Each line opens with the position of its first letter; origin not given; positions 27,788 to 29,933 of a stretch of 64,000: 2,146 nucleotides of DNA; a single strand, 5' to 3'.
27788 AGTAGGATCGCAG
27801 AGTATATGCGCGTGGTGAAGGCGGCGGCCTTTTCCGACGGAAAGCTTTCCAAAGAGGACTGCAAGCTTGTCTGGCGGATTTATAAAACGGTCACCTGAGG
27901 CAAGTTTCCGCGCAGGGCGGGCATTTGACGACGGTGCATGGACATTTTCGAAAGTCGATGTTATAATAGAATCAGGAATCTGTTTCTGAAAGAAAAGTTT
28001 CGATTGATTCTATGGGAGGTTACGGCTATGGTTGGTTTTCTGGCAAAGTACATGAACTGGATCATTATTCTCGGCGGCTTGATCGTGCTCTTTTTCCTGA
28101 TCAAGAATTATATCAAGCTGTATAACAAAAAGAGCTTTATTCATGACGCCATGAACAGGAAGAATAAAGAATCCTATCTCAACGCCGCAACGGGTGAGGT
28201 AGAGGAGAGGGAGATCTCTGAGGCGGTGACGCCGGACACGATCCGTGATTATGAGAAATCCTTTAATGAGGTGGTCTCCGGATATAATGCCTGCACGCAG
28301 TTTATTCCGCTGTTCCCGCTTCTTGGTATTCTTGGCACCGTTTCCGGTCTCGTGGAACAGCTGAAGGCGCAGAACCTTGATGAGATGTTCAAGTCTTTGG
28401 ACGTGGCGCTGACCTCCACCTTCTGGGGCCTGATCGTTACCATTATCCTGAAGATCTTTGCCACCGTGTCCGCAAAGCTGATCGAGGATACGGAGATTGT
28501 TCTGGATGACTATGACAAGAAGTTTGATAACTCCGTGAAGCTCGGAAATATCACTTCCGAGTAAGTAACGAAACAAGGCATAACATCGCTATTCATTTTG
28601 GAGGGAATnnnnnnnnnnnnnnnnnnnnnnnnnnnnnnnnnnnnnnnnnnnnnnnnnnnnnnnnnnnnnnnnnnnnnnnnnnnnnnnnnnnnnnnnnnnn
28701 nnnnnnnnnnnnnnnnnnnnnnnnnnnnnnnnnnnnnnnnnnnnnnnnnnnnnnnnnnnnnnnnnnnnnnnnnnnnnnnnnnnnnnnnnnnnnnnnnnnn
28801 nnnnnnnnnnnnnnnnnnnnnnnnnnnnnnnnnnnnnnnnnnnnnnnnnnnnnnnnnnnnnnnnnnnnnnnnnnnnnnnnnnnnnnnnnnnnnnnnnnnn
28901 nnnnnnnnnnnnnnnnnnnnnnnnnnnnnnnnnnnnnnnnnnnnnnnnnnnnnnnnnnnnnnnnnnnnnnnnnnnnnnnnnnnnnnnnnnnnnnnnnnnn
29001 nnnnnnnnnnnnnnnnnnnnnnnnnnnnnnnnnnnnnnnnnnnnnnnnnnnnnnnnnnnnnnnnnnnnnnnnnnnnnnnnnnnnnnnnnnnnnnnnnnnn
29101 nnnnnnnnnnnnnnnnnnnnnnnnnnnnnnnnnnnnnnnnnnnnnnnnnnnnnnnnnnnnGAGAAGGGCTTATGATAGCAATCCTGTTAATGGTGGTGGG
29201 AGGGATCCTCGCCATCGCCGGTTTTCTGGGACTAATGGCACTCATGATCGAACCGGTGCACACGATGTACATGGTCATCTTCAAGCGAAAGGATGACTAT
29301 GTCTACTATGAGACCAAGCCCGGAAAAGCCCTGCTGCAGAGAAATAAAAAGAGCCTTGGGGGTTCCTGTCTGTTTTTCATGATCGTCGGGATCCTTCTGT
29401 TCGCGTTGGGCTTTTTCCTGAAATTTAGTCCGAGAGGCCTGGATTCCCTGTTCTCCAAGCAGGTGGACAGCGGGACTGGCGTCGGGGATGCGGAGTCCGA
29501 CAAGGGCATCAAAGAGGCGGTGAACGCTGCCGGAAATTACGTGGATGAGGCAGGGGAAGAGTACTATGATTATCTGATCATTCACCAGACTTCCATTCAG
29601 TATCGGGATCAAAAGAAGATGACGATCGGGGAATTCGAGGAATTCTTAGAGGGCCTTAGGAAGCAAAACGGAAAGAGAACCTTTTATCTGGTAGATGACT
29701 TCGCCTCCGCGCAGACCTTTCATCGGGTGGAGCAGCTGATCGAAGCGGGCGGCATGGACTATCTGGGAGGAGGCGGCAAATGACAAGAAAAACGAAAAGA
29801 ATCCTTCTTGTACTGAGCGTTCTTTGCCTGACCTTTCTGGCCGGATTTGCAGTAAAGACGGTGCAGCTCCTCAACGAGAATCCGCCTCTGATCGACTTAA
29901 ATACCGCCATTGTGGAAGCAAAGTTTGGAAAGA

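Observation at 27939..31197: Orphan ExbB/ExbD-like ion-driven motor operon in a monoderm bacterium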

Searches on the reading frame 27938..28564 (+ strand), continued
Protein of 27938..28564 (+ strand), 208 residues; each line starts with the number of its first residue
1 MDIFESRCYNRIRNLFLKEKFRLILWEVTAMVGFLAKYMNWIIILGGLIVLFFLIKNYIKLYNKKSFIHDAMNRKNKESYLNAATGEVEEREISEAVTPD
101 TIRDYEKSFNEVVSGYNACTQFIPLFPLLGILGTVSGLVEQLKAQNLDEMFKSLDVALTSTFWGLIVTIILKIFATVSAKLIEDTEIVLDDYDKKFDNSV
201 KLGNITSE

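Call 55: search_protein_families(library=pfam, proteins=[L044:7105-7905:+, L069:7104-7955:+, L069:6409-7101:+, L069:9463-10827:+, L069:11279-12277:+, L079:108-986:+, L074:2670-3503:+, L071:10059-11246:+, L077:6256-7728:+, L071:7193-7816:+], max_evalue=0.01)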
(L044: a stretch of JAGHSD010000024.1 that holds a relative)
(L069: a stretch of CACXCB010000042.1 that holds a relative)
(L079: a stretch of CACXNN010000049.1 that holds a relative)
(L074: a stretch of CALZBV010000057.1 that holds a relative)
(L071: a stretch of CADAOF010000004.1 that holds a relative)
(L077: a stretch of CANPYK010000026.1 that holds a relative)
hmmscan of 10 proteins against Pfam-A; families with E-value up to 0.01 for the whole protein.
L044:7105-7905:+ (267 aa): 1 family
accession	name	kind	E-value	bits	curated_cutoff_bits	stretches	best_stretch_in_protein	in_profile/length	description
PF01987.23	AIM24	-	1.8e-36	126.3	25.7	1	53-252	9-204/205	Mitochondrial biogenesis AIM24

L069:7104-7955:+ (284 aa): 3 families
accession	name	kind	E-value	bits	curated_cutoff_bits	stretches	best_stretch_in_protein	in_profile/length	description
PF00892.27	EamA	-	1.6e-50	171.4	28.2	2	145-278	2-133/135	EamA-like transporter family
PF03151.22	TPT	-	8.4e-07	29.1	30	1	174-276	32-133/291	Triose-phosphate Transporter family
PF10639.15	TMEM234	-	0.00065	20.2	30.1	1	66-132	50-112/113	Putative transmembrane family 234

L069:6409-7101:+ (231 aa): 6 families
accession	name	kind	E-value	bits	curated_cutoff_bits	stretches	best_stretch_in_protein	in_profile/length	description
PF00106.31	adh_short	-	1.7e-35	122.7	26.6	1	4-180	2-189/195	short chain dehydrogenase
PF13561.12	adh_short_C2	-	9e-21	75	27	1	9-184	1-188/236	Enoyl-(Acyl carrier protein) reductase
PF01370.27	Epimerase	-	9.2e-08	32.2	20.9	1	6-108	2-103/240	NAD dependent epimerase/dehydratase family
PF08659.16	KR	-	3.1e-05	24.4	22.6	0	55-145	64-154/180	KR domain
PF08643.16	DUF1776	-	0.0017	18.3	25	1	83-168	106-194/294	Fungal family of unknown function (DUF1776)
PF16363.11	GDP_Man_Dehyd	-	0.0046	16.9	27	0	6-37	1-32/332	GDP-mannose 4,6 dehydratase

L069:9463-10827:+ (455 aa): 1 family
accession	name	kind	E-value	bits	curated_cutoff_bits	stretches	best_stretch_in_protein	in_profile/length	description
PF00209.24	SNF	-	2.9e-56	191.7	27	2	148-448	181-483/524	Sodium:neurotransmitter symporter family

L069:11279-12277:+ (333 aa): 3 families
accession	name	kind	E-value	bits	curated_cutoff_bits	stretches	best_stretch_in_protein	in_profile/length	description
PF01841.26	Transglut_core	-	1.1e-22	80.8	23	1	194-296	4-107/108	Transglutaminase-like superfamily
PF04473.18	DUF553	-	3.4e-12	46.5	20.5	1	200-293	11-110/140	Transglutaminase-like domain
PF13471.12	Transglut_core3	-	0.0008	19.8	26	1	245-282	55-94/117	Transglutaminase-like superfamily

L079:108-986:+ (293 aa): 1 family
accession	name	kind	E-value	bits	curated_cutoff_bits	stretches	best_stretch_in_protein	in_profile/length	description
PF00293.34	NUDIX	-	1.4e-12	48.3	21.1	1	152-256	7-120/134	NUDIX domain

L074:2670-3503:+ (278 aa): 2 families
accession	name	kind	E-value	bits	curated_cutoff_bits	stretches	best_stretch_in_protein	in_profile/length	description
PF01177.27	Asp_Glu_race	-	1e-24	88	31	1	21-214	15-209/211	Asp/Glu/Hydantoin racemase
PF07302.16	AroM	-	0.0011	19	23.8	1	52-210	73-211/219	AroM protein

L071:10059-11246:+ (396 aa): 0 families

L077:6256-7728:+ (491 aa): 2 families
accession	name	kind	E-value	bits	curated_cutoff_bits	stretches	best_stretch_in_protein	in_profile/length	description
PF00370.27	FGGY_N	-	1.2e-72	244.9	28.8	1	2-244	1-245/245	FGGY family of carbohydrate kinases, N-terminal domain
PF02782.22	FGGY_C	-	1.6e-34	119.8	27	1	254-438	2-197/198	FGGY family of carbohydrate kinases, C-terminal domain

L071:7193-7816:+ (208 aa): 1 family
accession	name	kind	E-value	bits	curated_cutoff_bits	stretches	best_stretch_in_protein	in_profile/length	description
PF01066.26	CDP-OH_P_transf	-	2.9e-33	115.8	22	1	28-179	1-145/152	CDP-alcohol phosphatidyltransferase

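Call 62: find_related_loci(query=A1, collection=viral_contigs, flank=6000)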
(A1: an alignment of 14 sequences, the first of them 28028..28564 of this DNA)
Query A1 (178 aa) in viral_contigs; peptide patterns used: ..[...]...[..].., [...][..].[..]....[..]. (x = any residue, [..] = any of these).
14 stretches matched a pattern, but none encodes a relative of the query by tblastn (E <= 1e-3).

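Call 65: search_protein_families(library=pfam, proteins=[L041:10760-12916:+, L042:10955-12676:+, L016:8459-10180:+, L023:11100-13721:+, L035:11217-13784:+, L029:4748-6451:+, L053:9445-11094:+, L065:10826-12328:+, L075:4239-7205:+, L011:7270-8538:+], max_evalue=0.001)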
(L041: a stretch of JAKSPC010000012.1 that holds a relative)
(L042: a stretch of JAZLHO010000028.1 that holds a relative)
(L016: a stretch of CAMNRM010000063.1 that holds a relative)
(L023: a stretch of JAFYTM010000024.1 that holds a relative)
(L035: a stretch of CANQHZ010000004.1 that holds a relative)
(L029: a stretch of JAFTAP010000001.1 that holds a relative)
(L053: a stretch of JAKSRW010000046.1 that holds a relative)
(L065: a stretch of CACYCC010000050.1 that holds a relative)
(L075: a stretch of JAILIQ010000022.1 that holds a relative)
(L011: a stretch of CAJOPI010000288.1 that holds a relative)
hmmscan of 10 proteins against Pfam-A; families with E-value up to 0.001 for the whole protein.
L041:10760-12916:+ (719 aa): 1 family
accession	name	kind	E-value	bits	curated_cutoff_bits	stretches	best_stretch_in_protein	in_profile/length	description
PF13231.12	PMT_2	-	7.7e-05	23.4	26.1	1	254-390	33-160/160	Dolichyl-phosphate-mannose-protein mannosyltransferase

L042:10955-12676:+ (574 aa): 2 families
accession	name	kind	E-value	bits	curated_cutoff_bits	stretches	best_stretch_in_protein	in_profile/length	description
PF01263.26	Aldose_epim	-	9.9e-80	268.5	27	1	245-571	2-299/299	Aldose 1-epimerase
PF02588.21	YitT_membrane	-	8.6e-05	22.4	24.3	1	78-227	42-185/205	Uncharacterised 5xTM membrane BCR, YitT family COG1284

L016:8459-10180:+ (574 aa): 2 families
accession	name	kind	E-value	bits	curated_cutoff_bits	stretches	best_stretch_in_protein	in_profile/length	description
PF09820.16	AAA-ATPase_like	-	7.3e-44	150.4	26.1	1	8-239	1-201/201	Predicted AAA-ATPase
PF08011.17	PDDEXK_9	-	5.1e-16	59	25.5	1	466-565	2-103/105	PD-(D/E)XK nuclease superfamily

L023:11100-13721:+ (874 aa): 5 families
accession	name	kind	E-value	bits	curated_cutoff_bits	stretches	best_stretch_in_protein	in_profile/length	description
PF01580.24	FtsK_SpoIIIE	-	1.9e-72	243.7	24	1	490-687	2-221/221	FtsK/SpoIIIE family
PF17854.6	FtsK_alpha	-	3.6e-32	111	22.9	1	383-482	2-101/101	FtsK alpha domain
PF09397.16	FtsK_gamma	-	6.7e-26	90.2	30.6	1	801-861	2-62/63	Ftsk gamma domain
PF13491.11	FtsK_4TM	-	3.3e-12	46.9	23.1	1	77-210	46-168/171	4TM region of DNA translocase FtsK/SpoIIIE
PF01935.23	DUF87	-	0.00042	20.9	23.2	0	522-566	17-60/220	Helicase HerA, central domain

L035:11217-13784:+ (856 aa): 2 families
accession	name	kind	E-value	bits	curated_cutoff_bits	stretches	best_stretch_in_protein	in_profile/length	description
PF00350.29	Dynamin_N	-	2.6e-19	70.3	27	1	156-366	1-167/168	Dynamin family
PF01926.29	MMR_HSR1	-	2.1e-05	25.1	21.9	0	156-187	2-33/113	50S ribosome-binding GTPase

L029:4748-6451:+ (568 aa): 3 families
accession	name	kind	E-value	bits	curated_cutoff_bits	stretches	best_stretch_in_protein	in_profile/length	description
PF00563.25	EAL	-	1.1e-59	202.1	31.3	1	314-547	4-236/236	EAL domain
PF00990.26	GGDEF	-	2.2e-21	76.7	23.8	1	142-286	3-155/161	Diguanylate cyclase, GGDEF domain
PF08447.18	PAS_3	-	9e-08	32.7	25.6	1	24-112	2-86/89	PAS fold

L053:9445-11094:+ (550 aa): 4 families
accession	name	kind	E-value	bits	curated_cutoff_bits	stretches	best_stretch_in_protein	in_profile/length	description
PF02833.19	DHHA2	-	3.4e-29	102.2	27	1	423-546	2-125/126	DHHA2 domain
PF01368.27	DHH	-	4e-26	92.2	28.1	1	7-386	1-125/125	DHH family, N-terminal domain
PF07085.17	DRTGG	-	2.3e-21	76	25.2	1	145-248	1-104/105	DRTGG domain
PF00571.33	CBS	-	1.9e-13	51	24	2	73-125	1-53/57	CBS domain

L065:10826-12328:+ (501 aa): 2 families
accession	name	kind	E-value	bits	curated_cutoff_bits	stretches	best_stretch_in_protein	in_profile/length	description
PF02872.23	5_nucleotid_C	-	1.6e-19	71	23.6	1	306-435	16-147/158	5'-nucleotidase, C-terminal domain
PF00149.33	Metallophos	-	4.2e-10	40.8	21.5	1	8-219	2-190/191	Calcineurin-like phosphoesterase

L075:4239-7205:+ (989 aa): 13 families
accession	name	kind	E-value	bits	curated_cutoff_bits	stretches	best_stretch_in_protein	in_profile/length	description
PF02738.23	MoCoBD_1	-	6.8e-68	228.8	27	1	357-596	3-244/244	Molybdopterin cofactor-binding domain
PF20256.3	MoCoBD_2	-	2e-36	126.4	27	1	634-843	25-264/283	Molybdopterin cofactor-binding domain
PF01315.27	Ald_Xan_dh_C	-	3.2e-23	82.6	31.3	1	215-322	2-110/110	Aldehyde oxidase and xanthine dehydrogenase, a/b hammerhead domain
PF01799.25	Fer2_2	-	5.5e-21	74.9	30.3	1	79-179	1-75/75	[2Fe-2S] binding domain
PF13085.11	Fer2_3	-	4.5e-07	30.3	27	1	42-85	49-91/107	2Fe-2S iron-sulfur cluster binding domain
PF12838.12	Fer4_7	-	5e-07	30.5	27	1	941-983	1-50/52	4Fe-4S dicluster domain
PF00111.32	Fer2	-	9.4e-07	29.1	21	1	14-73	2-60/77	2Fe-2S iron-sulfur cluster binding domain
PF00037.32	Fer4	-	5.4e-06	26.4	21.1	1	936-957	2-23/24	4Fe-4S binding domain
PF13237.11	Fer4_10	-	6e-06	26.5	25.5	1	935-981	2-52/53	4Fe-4S dicluster domain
PF13187.11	Fer4_9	-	9.3e-06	26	27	1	941-986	1-52/52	4Fe-4S dicluster domain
PF12797.12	Fer4_2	-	6.9e-05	23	24.5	1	934-954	2-22/22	4Fe-4S binding domain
PF14697.11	Fer4_21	-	0.00024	21.6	35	1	937-981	3-51/59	4Fe-4S dicluster domain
PF12837.12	Fer4_6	-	0.00035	20.8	25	1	937-956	4-23/24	4Fe-4S binding domain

L011:7270-8538:+ (423 aa): 1 family
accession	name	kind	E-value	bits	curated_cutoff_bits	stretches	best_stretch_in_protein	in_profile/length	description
PF00933.27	Glyco_hydro_3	-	3.6e-74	250.5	27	1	88-419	2-316/316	Glycosyl hydrolase family 3 N terminal domain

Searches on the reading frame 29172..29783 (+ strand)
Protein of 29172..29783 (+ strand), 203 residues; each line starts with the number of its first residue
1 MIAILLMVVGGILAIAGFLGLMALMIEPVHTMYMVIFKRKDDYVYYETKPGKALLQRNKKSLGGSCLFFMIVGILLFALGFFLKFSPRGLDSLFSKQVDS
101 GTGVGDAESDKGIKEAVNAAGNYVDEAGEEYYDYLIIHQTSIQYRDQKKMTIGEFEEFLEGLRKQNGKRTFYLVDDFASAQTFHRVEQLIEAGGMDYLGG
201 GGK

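Call 3: search_protein_families(library=pfam, proteins=[window:29172-29783:+], max_evalue=1)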
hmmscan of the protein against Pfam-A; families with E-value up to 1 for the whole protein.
window:29172-29783:+ (203 aa): 3 families
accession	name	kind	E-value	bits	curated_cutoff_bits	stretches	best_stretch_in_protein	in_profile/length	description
PF00335.26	Tetraspanin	-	0.05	13.7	32.1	0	59-88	2-27/225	Tetraspanin family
PF00621.25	RhoGEF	-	0.15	12.6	27.6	1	97-169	64-126/180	RhoGEF domain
PF05915.17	TMEM_230_134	-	0.99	10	26.8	1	52-88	40-75/119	Transmembrane proteins 230/134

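Call 4: search_protein_families(library=padloc, proteins=[window:29172-29783:+], max_evalue=1)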
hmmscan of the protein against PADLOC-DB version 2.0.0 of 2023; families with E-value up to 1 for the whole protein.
window:29172-29783:+ (203 aa): 0 families

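Call 6: search_protein_families(library=ncbifam, proteins=[window:29172-29783:+], max_evalue=1)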
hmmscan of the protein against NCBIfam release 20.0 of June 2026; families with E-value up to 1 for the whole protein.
window:29172-29783:+ (203 aa): 1 family
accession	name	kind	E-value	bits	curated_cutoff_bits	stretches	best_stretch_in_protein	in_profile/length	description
NF045864.1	glide_MMOB1640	exception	0.14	11.7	100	1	143-183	117-157/192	MMOB1640 family gliding machinery internal complex protein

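Call 27: search_solved_structures(query=A3, max_evalue=10, show_alignments=2)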
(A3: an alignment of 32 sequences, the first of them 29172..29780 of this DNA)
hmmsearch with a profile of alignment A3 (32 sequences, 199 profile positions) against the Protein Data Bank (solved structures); distinct sequences matched with E-value up to 10: 37.
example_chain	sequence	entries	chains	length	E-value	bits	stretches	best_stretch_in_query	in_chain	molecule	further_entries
9clv_A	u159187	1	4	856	0.046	16.5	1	38-90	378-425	Potassium voltage-gated channel subfamily A member 3/mVenus fusion protein,Green fluoresce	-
7dc3_A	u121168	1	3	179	0.11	15.2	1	103-163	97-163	Isoform 2 of Myelin regulatory factor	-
5vfx_A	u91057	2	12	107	0.24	14.1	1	25-59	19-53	TcpK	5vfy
6m6z_A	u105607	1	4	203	0.31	13.8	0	51-85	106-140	TMH4C4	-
7ssv_A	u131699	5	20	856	0.78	12.4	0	38-87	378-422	Potassium voltage-gated channel subfamily A member 3,Green fluorescent protein fusion | Potassium voltage-gated channel subfamily A member 3, Green fluorescent 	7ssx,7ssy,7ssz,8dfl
9cla_A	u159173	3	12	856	0.78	12.4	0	38-87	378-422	Potassium voltage-gated channel subfamily A member 3,Green fluorescent protein | Potassium voltage-gated channel subfamily A member 3/mVenus fusion protein,Gree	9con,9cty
9eef_A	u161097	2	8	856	0.79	12.4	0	38-87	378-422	Potassium voltage-gated channel subfamily A member 3,Green fluorescent protein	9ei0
5nco_g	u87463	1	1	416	0.87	12.3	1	64-99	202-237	Protein translocase subunit SecY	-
3to5_A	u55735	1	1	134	0.96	12.2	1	158-197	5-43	CheY homolog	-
8vch_A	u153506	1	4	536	0.96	12.1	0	38-87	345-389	Potassium voltage-gated channel subfamily A member 2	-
8vc3_E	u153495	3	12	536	0.96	12.1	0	38-87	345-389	Potassium voltage-gated channel subfamily A member 2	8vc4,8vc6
5eh4_A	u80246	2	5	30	0.98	12.1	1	4-27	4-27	Glycophorin-A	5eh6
1afo_A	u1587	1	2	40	1.1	11.9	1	4-31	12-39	GLYCOPHORIN A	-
7q21_H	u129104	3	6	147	1.2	11.9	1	7-47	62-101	Uncharacterized membrane protein Cgl2017/cg2211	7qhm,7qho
9v95_A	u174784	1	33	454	1.3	11.7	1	66-143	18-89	Flagellin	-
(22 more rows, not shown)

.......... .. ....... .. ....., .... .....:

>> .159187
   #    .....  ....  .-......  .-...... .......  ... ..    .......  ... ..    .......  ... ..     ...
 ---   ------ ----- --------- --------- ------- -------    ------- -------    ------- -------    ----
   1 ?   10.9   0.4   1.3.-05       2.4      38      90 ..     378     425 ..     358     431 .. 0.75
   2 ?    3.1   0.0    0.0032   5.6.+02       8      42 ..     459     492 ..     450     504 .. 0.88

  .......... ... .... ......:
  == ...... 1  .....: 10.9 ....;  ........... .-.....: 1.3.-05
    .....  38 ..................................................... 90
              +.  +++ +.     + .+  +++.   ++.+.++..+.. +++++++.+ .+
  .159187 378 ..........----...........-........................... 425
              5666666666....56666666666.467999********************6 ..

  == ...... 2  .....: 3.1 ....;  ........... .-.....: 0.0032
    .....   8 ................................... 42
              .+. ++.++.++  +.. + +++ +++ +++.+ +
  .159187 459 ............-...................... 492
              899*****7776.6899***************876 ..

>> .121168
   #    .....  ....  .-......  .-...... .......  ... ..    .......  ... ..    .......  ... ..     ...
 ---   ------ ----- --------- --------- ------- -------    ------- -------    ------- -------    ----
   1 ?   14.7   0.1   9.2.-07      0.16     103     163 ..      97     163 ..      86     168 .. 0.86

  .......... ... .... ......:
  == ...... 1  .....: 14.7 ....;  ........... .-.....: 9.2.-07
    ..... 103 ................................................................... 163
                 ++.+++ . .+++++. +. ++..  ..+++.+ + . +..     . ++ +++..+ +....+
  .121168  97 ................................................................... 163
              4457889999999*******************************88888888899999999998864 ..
